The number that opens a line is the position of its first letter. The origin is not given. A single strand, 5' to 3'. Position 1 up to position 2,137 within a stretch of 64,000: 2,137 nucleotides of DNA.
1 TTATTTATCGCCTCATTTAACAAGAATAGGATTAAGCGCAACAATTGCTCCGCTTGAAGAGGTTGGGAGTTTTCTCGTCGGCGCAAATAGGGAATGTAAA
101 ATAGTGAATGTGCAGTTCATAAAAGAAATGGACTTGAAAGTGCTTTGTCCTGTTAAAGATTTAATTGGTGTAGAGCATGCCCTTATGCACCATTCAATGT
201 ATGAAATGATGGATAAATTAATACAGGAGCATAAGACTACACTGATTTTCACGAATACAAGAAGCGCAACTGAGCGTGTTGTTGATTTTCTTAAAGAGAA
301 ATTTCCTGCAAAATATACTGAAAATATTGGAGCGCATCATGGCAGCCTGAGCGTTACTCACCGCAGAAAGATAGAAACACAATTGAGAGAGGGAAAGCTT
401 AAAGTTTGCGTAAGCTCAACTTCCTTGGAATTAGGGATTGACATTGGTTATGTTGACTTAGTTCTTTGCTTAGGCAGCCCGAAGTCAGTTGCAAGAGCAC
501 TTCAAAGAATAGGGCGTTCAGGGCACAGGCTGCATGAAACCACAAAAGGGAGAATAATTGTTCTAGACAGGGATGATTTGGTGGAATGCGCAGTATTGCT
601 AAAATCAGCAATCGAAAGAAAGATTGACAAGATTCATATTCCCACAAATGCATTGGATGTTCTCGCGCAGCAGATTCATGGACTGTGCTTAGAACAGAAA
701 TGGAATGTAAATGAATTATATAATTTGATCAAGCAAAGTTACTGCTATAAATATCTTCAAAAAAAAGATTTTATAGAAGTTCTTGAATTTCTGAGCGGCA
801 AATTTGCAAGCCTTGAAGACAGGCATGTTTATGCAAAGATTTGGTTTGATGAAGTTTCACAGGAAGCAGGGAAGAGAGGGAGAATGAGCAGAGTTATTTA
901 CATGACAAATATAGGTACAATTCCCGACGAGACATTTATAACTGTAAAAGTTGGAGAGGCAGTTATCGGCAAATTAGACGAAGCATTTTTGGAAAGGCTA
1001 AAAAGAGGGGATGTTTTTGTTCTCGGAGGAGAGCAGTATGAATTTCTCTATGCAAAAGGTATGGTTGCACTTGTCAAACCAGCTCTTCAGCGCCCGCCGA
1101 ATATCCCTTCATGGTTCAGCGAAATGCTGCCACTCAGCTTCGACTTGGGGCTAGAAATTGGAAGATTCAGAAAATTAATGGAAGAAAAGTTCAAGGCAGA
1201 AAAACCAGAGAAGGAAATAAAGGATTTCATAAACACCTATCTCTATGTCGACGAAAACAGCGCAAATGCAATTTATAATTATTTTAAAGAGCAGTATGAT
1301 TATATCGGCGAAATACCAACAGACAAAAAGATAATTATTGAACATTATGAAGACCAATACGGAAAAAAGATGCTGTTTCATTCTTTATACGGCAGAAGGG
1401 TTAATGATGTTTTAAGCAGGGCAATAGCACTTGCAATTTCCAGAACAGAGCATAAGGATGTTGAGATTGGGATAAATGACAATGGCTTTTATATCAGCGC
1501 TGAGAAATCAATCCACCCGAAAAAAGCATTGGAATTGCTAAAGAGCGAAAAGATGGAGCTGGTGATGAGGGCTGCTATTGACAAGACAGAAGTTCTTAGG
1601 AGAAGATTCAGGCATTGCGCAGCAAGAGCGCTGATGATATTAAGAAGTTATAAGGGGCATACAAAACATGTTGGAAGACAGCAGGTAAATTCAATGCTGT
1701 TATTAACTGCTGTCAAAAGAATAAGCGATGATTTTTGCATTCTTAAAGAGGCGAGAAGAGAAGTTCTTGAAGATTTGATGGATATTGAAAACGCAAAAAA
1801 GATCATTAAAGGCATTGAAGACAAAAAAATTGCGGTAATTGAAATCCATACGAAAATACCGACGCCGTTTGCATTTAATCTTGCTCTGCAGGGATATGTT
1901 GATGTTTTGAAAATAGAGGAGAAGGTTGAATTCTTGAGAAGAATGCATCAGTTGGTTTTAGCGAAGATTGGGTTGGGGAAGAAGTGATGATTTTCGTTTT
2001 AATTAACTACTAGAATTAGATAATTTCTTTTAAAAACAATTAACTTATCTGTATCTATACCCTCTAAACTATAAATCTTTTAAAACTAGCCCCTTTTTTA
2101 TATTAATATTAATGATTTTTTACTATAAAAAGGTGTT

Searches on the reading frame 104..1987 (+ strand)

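Call 21: search_protein_families(library=pfam, proteins=[window:104-1987:+], max_evalue=0.001)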
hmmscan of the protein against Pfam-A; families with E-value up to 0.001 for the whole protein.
window:104-1987:+ (627 aa): 3 families
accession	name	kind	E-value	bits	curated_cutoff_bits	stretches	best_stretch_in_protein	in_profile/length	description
PF08494.16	DEAD_assoc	-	2.9e-57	194.1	23.5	1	404-590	1-191/191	DEAD/H associated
PF19306.5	WH_Lhr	-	4.1e-36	124.3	27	1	171-331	5-165/168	Large helicase-related protein, winged helix domain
PF00271.37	Helicase_C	-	1.6e-19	70.6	23.5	1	34-140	4-107/110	Helicase conserved C-terminal domain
